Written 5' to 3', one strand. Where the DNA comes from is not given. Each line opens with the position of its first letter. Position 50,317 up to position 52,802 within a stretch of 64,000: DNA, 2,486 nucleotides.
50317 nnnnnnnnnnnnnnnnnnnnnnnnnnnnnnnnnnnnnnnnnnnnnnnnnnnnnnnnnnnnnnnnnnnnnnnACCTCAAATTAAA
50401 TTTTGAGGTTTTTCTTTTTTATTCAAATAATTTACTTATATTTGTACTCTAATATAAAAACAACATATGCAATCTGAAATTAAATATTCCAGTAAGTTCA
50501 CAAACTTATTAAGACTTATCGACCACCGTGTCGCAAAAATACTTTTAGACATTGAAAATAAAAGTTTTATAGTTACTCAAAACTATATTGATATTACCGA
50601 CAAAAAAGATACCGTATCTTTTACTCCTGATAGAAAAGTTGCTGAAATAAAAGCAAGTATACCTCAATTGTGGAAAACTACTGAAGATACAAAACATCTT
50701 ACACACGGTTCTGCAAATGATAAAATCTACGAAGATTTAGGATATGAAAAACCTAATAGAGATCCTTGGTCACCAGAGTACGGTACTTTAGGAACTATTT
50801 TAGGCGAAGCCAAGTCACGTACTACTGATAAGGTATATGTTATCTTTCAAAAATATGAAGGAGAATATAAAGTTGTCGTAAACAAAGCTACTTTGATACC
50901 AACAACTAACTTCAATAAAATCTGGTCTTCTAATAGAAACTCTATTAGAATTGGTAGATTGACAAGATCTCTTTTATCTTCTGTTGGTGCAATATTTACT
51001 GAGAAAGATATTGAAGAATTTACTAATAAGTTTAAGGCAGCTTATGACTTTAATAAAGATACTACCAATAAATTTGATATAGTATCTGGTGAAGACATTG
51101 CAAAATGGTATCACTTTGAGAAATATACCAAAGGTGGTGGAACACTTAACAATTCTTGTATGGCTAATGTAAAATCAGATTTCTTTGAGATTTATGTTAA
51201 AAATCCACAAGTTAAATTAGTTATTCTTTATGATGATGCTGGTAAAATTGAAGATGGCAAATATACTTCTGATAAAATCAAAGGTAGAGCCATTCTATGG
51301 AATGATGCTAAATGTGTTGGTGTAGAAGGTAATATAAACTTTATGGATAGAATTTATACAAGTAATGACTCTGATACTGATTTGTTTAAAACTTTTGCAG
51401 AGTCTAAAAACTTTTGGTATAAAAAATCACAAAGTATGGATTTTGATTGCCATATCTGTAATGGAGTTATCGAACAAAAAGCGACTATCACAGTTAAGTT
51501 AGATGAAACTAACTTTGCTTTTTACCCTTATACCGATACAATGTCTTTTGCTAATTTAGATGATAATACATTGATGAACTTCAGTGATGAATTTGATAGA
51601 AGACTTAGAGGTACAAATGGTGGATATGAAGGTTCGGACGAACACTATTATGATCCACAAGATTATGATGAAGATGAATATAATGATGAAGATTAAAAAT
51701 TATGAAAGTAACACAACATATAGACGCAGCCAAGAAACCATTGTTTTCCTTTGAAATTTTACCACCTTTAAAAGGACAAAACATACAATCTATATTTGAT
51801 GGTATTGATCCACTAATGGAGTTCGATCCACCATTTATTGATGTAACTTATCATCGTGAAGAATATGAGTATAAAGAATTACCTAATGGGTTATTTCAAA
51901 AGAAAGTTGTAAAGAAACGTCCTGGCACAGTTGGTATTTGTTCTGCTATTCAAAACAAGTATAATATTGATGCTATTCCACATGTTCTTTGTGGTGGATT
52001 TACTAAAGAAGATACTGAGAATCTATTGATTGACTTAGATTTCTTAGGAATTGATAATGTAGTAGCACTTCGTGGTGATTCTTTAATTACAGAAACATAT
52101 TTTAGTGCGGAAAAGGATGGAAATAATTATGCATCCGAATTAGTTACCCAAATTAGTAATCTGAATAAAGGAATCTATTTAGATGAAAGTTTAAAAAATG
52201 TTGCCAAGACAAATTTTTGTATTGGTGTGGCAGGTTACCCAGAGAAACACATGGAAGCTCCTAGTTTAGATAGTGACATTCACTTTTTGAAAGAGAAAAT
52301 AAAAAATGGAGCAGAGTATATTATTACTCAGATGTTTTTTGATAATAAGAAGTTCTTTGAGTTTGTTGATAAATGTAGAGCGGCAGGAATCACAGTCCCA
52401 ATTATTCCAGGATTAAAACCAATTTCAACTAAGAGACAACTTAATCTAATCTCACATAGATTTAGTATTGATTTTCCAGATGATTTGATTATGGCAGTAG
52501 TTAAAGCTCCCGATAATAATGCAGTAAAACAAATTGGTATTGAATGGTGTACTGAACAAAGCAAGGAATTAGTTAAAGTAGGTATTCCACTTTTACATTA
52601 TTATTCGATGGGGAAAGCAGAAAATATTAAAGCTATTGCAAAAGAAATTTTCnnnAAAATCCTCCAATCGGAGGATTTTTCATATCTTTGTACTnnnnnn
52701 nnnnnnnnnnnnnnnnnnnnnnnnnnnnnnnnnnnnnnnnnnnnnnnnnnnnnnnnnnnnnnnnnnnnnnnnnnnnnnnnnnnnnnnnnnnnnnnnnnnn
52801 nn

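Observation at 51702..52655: Phage-encoded methylenetetrahydrofolate reductase (MetF)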

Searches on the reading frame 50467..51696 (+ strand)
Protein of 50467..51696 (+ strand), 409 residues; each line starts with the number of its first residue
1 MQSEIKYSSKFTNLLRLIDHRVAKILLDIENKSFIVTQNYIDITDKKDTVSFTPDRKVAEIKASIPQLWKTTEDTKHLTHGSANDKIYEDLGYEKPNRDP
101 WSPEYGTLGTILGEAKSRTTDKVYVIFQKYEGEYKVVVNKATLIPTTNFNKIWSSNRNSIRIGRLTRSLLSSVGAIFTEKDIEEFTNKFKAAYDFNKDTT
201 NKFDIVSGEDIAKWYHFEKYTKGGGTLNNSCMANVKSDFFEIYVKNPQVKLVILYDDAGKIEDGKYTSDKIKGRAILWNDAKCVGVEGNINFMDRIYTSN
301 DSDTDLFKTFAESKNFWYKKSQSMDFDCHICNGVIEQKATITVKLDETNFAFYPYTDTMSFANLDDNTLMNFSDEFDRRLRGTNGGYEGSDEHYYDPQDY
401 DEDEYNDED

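Call 3: search_protein_families(library=pfam, proteins=[window:50467-51696:+], max_evalue=0.01)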
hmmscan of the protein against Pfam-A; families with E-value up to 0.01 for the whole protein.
window:50467-51696:+ (409 aa): 0 families

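Call 11: search_protein_families(library=phrogs, proteins=[window:50467-51696:+], max_evalue=0.00001)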
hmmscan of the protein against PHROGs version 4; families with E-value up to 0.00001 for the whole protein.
window:50467-51696:+ (409 aa): 0 families

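Call 35: find_related_loci(query=window:50467-51693:+, collection=viral_contigs, flank=10000)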
Query window:50467-51693:+ (409 aa) in viral_contigs; peptide patterns used: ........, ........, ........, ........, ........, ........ (x = any residue, [..] = any of these).
21 stretches matched a pattern; 9 encode a relative of the query (tblastn E <= 1e-3); 9 distinct loci.
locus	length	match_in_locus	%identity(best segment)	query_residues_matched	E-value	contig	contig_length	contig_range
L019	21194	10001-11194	92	1-398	0e+0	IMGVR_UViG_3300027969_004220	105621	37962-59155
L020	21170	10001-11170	48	1-388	1e-115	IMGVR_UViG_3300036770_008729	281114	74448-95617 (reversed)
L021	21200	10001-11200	48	1-399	2e-113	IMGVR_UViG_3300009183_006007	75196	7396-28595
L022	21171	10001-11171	53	1-388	9e-100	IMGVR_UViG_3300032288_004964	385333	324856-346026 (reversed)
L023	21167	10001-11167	50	1-388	2e-118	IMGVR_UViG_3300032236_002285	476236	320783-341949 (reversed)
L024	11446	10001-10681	38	154-388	5e-37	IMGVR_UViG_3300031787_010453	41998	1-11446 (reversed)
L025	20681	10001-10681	38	154-388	1e-35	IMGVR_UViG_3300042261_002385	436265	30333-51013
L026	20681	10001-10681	38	154-388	7e-34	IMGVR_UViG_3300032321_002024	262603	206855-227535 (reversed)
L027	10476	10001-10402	39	2-129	8e-20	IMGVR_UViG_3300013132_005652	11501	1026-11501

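Call 53: find_related_loci(query=window:50467-51693:+, collection=metagenome_contigs, flank=7000)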
Query window:50467-51693:+ (409 aa) in metagenome_contigs; peptide patterns used: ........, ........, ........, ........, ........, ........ (x = any residue, [..] = any of these).
142 stretches matched a pattern; 51 encode a relative of the query (tblastn E <= 1e-3); 51 distinct loci.
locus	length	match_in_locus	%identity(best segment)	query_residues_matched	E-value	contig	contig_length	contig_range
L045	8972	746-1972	97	1-409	0e+0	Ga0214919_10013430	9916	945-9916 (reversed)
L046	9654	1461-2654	93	1-398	0e+0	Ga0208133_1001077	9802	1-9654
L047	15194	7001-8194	92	1-398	0e+0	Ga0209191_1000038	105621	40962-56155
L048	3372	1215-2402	73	3-398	0e+0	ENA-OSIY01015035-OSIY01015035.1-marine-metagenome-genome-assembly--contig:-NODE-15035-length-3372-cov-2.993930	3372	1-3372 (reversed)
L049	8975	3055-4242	72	3-398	0e+0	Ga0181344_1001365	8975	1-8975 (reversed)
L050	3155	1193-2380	70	3-398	0e+0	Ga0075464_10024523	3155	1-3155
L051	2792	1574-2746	69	3-393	0e+0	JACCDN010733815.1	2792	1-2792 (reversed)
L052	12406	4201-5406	49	1-395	7e-120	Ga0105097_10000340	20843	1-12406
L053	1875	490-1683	50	1-393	2e-126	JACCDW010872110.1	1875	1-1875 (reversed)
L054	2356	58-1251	50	1-393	1e-124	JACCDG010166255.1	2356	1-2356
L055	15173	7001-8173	50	1-390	1e-117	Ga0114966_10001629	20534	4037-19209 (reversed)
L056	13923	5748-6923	52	1-388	2e-117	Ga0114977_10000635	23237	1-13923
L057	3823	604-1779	51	1-388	2e-119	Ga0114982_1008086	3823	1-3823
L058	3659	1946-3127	50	1-390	1e-119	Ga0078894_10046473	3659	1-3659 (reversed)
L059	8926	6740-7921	50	1-390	3e-117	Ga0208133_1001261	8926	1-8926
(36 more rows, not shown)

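Call 63: search_protein_families(library=phrogs, proteins=[window:50467-51696:+], max_evalue=0.1)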
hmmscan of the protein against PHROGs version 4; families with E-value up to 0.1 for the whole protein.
window:50467-51696:+ (409 aa): 0 families

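Call 64: search_solved_structures(query=window:50467-51693:+, max_evalue=1)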
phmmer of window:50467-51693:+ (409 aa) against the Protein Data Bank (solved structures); distinct sequences matched with E-value up to 1: 121 (the best 60 are shown).
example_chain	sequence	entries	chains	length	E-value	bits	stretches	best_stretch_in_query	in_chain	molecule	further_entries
7xaz_B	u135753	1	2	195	0.00038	22.9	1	187-300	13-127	Spike protein S1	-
11oq_A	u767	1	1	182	0.00055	22.4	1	188-300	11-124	SARS-CoV-2 Omicron BA.1 spike protein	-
8hc8_C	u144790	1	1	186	0.00056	22.4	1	188-300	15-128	Spike protein S1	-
7wp5_F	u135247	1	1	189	0.00059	22.3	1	188-300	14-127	Spikeprotein S1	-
7y0c_E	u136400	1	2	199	0.00061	22.2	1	188-300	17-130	Spike protein S1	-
7yad_M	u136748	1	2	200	0.00062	22.2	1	188-300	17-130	Spike protein S1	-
7wlc_E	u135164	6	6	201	0.00063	22.2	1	188-300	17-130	Spike protein S1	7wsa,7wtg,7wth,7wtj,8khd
7wr8_R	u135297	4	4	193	0.00064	22.2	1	188-300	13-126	Spike protein S1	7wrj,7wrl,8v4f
7whh_E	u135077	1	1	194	0.00064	22.2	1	188-300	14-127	Spike glycoprotein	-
8hfy_B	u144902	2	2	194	0.00064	22.2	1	188-300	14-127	Spike protein S1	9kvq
7tc9_B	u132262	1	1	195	0.00064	22.2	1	188-300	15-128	Spike protein S1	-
7wrz_R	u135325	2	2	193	0.00064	22.2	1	188-300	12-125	Spike protein S1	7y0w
7u0d_B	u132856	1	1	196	0.00064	22.2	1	188-300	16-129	Surface glycoprotein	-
7wwk_B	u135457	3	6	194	0.00064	22.2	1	188-300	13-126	Spike glycoprotein | Spike protein S1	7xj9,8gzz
7wbl_B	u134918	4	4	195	0.00065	22.2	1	188-300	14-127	Spike protein S1 | Spike glycoprotein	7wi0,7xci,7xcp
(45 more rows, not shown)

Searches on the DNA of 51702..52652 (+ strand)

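Call 56: search_rna_families(sources=[L009, L015, L012], threshold=gathering)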
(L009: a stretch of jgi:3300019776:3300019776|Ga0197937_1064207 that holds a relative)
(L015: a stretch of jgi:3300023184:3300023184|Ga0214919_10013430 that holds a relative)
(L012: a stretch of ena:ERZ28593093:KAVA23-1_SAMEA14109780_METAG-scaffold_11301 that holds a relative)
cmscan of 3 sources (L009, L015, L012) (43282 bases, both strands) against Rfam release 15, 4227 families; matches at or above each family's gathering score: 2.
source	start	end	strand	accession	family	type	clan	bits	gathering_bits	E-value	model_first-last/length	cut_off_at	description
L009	6122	6226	+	RF00162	SAM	Cis-reg; riboswitch;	CL00012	75.4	44.4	4.8e-16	1-108/108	no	SAM riboswitch aptamer (S box leader)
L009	5907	5966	-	RF01726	SAM-II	Cis-reg; riboswitch;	-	65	44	1.9e-10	1-60/60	no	SAM-II riboswitch aptamer (SAM-II long loop)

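Call 68: search_rna_families(sources=[L096, L100, L101, L102, L103, L105, L106, L108, L109, L112, L113, L114, L123], threshold=gathering)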
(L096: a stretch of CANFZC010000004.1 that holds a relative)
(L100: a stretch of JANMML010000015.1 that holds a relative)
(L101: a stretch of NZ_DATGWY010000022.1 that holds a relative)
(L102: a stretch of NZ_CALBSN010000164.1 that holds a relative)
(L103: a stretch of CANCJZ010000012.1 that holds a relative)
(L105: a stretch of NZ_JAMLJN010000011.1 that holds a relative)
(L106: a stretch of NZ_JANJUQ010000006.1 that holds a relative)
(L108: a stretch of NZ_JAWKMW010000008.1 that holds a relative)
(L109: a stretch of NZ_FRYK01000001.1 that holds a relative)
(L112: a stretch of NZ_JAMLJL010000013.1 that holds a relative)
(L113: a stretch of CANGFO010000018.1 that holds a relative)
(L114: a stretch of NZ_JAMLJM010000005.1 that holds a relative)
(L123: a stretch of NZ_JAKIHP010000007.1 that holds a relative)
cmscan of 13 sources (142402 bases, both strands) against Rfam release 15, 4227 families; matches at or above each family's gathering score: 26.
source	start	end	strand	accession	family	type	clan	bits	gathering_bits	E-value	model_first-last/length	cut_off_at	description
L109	504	610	+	RF00162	SAM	Cis-reg; riboswitch;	CL00012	78.6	44.4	1.8e-16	1-108/108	no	SAM riboswitch aptamer (S box leader)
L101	273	380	+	RF00162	SAM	Cis-reg; riboswitch;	CL00012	78.3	44.4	2.2e-16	1-108/108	no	SAM riboswitch aptamer (S box leader)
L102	909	1015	+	RF00162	SAM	Cis-reg; riboswitch;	CL00012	78.1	44.4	2.6e-16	1-108/108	no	SAM riboswitch aptamer (S box leader)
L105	891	996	+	RF00162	SAM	Cis-reg; riboswitch;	CL00012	76.8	44.4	6.2e-16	1-108/108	no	SAM riboswitch aptamer (S box leader)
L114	1181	1283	+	RF00162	SAM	Cis-reg; riboswitch;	CL00012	76.3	44.4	8.7e-16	1-108/108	no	SAM riboswitch aptamer (S box leader)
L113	429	533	+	RF00162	SAM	Cis-reg; riboswitch;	CL00012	75.3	44.4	1.7e-15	1-108/108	no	SAM riboswitch aptamer (S box leader)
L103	1058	1163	+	RF00162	SAM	Cis-reg; riboswitch;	CL00012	74.4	44.4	3.1e-15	1-108/108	no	SAM riboswitch aptamer (S box leader)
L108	883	990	+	RF00162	SAM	Cis-reg; riboswitch;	CL00012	74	44.4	3.9e-15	1-108/108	no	SAM riboswitch aptamer (S box leader)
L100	740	845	+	RF00162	SAM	Cis-reg; riboswitch;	CL00012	73.4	44.4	6e-15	1-108/108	no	SAM riboswitch aptamer (S box leader)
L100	7858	7935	-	RF01705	Flavo-1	Gene; sRNA;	-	72.9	42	9.2e-14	1-76/76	no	Flavo-1 RNA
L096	1009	1113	+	RF00162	SAM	Cis-reg; riboswitch;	CL00012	72.3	44.4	1.3e-14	1-108/108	no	SAM riboswitch aptamer (S box leader)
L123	1041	1145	+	RF00162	SAM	Cis-reg; riboswitch;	CL00012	72.3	44.4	1.3e-14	1-108/108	no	SAM riboswitch aptamer (S box leader)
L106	812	914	+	RF00162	SAM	Cis-reg; riboswitch;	CL00012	70.6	44.4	3.9e-14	1-108/108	no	SAM riboswitch aptamer (S box leader)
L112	1058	1183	+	RF00162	SAM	Cis-reg; riboswitch;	CL00012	67.4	44.4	3.4e-13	1-108/108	no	SAM riboswitch aptamer (S box leader)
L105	603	662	-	RF01726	SAM-II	Cis-reg; riboswitch;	-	66.7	44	2.5e-10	1-60/60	no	SAM-II riboswitch aptamer (SAM-II long loop)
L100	891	996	-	RF01705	Flavo-1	Gene; sRNA;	-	66.5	42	5e-12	1-76/76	no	Flavo-1 RNA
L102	621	680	-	RF01726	SAM-II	Cis-reg; riboswitch;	-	66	44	3.7e-10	1-60/60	no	SAM-II riboswitch aptamer (SAM-II long loop)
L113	218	277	-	RF01726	SAM-II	Cis-reg; riboswitch;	-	64.8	44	7.4e-10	1-60/60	no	SAM-II riboswitch aptamer (SAM-II long loop)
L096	797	856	-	RF01726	SAM-II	Cis-reg; riboswitch;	-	64.4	44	9e-10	1-60/60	no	SAM-II riboswitch aptamer (SAM-II long loop)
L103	655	714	-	RF01726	SAM-II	Cis-reg; riboswitch;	-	63.9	44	1.2e-09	1-60/60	no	SAM-II riboswitch aptamer (SAM-II long loop)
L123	828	887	-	RF01726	SAM-II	Cis-reg; riboswitch;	-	61.9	44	3.7e-09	1-60/60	no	SAM-II riboswitch aptamer (SAM-II long loop)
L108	1031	1174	-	RF01705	Flavo-1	Gene; sRNA;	-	57.1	42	2e-09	1-76/76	no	Flavo-1 RNA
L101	8303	8445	-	RF01705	Flavo-1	Gene; sRNA;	-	52.5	42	3.7e-08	1-76/76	no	Flavo-1 RNA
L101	6283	6365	+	RF01705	Flavo-1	Gene; sRNA;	-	49.9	42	1.9e-07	1-76/76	no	Flavo-1 RNA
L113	626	688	-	RF01705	Flavo-1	Gene; sRNA;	-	45.5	42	3e-06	1-76/76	no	Flavo-1 RNA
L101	446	506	-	RF01705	Flavo-1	Gene; sRNA;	-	44.8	42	4.9e-06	1-76/76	no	Flavo-1 RNA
